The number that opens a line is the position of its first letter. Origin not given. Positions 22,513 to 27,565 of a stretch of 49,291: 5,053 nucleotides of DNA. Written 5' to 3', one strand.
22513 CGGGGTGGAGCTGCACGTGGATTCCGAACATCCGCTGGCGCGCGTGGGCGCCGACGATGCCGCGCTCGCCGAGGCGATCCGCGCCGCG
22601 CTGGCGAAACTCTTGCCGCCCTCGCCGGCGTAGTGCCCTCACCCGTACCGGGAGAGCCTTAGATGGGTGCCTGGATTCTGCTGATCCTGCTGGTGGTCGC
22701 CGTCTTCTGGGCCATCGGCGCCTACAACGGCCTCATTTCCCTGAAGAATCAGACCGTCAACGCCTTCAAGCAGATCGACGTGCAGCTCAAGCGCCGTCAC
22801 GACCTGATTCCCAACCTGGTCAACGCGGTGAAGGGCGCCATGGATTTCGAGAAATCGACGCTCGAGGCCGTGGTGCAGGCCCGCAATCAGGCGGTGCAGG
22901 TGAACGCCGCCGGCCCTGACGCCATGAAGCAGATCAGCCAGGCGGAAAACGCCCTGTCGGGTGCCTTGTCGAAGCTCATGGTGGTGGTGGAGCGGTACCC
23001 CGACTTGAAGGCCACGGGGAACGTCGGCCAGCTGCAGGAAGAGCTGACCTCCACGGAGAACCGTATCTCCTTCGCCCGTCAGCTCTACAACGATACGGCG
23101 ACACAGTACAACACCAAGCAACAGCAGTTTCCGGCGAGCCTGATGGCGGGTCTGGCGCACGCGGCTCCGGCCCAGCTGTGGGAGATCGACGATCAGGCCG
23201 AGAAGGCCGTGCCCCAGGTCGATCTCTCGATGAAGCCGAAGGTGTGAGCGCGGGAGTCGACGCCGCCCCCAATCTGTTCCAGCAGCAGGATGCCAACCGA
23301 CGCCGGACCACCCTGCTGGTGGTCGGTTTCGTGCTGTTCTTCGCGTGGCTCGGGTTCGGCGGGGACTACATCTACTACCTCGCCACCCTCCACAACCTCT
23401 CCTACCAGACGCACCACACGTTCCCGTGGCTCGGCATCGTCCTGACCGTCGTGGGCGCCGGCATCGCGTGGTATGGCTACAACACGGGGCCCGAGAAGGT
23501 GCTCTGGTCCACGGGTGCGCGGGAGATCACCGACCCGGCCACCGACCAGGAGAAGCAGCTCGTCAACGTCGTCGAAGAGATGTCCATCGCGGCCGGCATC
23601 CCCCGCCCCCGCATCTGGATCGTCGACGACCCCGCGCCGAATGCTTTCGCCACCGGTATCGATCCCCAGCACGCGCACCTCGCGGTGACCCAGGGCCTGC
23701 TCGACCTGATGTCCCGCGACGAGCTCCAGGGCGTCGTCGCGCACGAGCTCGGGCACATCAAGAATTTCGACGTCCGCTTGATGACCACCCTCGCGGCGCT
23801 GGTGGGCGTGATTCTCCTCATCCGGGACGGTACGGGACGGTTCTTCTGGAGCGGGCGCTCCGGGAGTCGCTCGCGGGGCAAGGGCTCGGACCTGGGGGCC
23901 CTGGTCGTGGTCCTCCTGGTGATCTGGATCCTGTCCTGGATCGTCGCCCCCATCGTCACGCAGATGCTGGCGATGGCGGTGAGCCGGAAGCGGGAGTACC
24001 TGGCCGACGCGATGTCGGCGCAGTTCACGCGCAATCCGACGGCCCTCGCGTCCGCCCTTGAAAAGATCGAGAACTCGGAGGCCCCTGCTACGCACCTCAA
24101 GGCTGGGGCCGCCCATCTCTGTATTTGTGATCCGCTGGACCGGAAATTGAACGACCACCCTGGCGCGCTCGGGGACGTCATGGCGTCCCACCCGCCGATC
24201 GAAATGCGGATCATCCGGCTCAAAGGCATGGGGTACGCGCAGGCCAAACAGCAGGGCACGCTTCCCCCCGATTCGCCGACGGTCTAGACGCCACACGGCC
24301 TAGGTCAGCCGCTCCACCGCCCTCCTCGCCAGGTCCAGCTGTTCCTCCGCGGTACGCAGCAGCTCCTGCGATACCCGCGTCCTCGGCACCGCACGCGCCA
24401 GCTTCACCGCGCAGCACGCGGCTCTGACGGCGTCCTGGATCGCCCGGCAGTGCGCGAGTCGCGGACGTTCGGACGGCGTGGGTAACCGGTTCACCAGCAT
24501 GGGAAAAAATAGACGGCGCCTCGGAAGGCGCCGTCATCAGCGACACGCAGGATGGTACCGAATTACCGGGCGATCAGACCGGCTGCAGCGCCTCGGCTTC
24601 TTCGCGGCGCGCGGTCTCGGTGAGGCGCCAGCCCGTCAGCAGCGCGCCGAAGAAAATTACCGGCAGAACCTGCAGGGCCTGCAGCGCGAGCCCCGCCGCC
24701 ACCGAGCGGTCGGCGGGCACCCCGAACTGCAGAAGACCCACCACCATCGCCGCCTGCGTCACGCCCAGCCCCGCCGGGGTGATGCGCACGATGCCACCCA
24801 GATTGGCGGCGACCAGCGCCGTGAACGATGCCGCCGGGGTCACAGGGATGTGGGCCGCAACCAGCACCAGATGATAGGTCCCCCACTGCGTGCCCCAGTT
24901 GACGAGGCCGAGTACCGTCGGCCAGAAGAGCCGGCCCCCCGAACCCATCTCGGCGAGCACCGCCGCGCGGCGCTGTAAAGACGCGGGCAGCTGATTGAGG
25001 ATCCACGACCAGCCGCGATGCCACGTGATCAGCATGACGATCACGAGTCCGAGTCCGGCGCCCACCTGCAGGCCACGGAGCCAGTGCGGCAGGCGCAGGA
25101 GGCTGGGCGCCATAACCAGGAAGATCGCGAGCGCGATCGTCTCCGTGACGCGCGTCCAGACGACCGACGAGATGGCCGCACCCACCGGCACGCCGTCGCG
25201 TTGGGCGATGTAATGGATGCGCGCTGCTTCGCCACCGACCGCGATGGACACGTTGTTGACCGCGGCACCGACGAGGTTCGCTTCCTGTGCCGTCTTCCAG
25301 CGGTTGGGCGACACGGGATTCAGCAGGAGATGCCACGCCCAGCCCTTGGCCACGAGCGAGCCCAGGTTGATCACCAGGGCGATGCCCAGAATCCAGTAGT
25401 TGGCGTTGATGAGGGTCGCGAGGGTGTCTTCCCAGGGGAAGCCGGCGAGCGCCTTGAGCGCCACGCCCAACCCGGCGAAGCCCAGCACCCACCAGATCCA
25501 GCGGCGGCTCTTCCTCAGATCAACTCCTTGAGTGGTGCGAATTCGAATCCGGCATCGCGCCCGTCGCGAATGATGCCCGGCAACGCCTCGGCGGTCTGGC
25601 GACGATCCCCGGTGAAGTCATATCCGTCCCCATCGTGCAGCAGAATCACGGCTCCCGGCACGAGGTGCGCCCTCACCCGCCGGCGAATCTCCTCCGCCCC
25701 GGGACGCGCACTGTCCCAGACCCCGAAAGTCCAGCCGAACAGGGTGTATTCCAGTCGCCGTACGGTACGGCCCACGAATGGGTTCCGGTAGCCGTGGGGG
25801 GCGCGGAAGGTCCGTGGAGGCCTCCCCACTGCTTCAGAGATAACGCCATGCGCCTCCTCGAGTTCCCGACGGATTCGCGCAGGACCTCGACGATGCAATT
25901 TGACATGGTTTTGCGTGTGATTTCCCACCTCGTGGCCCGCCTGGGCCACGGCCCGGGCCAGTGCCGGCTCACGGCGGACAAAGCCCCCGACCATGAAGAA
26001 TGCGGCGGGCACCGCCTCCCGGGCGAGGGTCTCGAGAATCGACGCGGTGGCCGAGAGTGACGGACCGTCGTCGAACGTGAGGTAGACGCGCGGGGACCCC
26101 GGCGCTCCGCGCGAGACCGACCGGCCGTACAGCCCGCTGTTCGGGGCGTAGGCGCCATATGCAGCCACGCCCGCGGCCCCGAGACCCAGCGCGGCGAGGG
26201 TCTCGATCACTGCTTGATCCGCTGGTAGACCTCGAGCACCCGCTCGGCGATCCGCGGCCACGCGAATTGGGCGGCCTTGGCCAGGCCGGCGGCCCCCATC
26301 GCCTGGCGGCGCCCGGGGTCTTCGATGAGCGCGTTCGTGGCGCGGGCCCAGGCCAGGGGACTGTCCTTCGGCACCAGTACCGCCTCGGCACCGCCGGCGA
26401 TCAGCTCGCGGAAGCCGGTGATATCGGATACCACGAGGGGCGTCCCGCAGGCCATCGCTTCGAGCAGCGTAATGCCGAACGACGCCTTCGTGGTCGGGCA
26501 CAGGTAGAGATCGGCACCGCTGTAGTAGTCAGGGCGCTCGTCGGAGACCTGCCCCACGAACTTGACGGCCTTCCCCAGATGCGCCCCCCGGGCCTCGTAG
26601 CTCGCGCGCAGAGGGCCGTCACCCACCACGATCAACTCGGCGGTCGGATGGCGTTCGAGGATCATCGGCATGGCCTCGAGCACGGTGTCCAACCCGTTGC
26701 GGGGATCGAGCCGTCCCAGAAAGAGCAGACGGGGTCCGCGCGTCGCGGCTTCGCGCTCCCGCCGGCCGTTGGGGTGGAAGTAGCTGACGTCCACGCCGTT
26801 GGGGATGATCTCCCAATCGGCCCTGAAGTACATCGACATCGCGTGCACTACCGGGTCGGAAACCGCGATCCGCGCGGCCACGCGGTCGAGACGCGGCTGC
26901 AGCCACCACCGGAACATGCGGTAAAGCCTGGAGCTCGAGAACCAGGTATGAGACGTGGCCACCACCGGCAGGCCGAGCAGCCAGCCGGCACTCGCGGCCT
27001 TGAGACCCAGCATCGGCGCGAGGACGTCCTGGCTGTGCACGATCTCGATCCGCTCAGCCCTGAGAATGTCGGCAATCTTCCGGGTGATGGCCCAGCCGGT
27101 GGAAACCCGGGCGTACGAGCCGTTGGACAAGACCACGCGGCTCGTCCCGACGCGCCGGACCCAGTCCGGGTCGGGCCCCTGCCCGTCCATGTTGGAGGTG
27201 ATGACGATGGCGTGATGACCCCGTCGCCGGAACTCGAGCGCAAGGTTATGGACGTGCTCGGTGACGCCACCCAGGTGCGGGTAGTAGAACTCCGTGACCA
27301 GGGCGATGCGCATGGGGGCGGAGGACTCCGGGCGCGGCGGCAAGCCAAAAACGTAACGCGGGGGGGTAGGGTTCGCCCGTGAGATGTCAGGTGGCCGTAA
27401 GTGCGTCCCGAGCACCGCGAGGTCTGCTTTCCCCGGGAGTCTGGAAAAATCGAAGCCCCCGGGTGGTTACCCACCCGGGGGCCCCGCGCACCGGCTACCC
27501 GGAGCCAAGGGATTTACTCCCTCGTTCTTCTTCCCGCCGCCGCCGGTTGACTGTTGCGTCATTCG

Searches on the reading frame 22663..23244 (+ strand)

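Call 13: search_protein_families(library=pfam, proteins=[window:22663-23244:+], max_evalue=0.001)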
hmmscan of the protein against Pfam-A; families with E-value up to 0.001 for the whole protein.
window:22663-23244:+ (194 aa): 1 family
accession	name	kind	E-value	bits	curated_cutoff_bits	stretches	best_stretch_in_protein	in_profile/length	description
PF04011.17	LemA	-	2.2e-54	183.8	26.2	1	34-187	1-148/149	LemA family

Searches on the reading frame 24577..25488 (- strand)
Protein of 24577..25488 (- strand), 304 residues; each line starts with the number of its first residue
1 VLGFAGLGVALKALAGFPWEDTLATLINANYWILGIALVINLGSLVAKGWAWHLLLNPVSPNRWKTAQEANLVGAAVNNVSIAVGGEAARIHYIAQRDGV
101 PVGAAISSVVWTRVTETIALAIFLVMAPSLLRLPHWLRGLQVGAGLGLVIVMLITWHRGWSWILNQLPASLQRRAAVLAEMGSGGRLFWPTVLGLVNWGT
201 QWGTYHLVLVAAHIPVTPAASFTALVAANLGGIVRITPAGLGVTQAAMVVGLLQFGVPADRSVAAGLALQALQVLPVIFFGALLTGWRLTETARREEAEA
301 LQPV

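Call 13: search_protein_families(library=pfam, proteins=[window:24577-25488:-], max_evalue=0.001)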
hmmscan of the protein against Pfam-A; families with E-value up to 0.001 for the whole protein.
window:24577-25488:- (304 aa): 1 family
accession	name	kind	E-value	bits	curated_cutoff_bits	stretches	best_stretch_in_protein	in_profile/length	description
PF03706.18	LPG_synthase_TM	-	1.7e-34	120.1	33.4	1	7-281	9-302/302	Lysylphosphatidylglycerol synthase TM region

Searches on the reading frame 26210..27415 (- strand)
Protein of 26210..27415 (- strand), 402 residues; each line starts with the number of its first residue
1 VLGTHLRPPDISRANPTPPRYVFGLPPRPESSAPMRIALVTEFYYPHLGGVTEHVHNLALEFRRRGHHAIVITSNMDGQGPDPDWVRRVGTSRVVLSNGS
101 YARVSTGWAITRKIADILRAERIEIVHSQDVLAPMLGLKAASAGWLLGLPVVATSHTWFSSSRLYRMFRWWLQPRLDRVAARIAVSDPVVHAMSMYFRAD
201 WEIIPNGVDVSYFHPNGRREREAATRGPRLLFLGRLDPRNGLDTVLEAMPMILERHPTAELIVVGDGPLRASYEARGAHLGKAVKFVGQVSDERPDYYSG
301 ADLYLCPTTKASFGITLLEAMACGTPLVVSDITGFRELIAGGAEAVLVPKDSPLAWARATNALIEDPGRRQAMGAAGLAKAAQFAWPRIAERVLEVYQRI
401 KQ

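Call 13: search_protein_families(library=pfam, proteins=[window:26210-27415:-], max_evalue=0.001)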
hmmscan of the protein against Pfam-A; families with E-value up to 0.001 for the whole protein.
window:26210-27415:- (402 aa): 6 families
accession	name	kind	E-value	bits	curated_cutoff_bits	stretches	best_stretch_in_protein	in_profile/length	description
PF13692.12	Glyco_trans_1_4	-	2.8e-36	125.3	27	1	228-366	2-142/142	Glycosyl transferases group 1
PF00534.26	Glycos_transf_1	-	4.5e-36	124.4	26.4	1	220-377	8-169/172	Glycosyl transferases group 1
PF13439.12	Glyco_transf_4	-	2.9e-27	96.2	28.5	1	49-211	2-169/170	Glycosyltransferase Family 4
PF13579.12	Glyco_trans_4_4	-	5.8e-16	59.7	29.7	1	49-207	1-158/158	Glycosyl transferase 4-like domain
PF20706.3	GT4-conflict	-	2.7e-11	43.5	26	1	217-391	187-383/385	Family 4 Glycosyltransferase in conflict systems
PF13524.12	Glyco_trans_1_2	-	3.4e-09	37.2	25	1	260-386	16-135/144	Glycosyl transferase-like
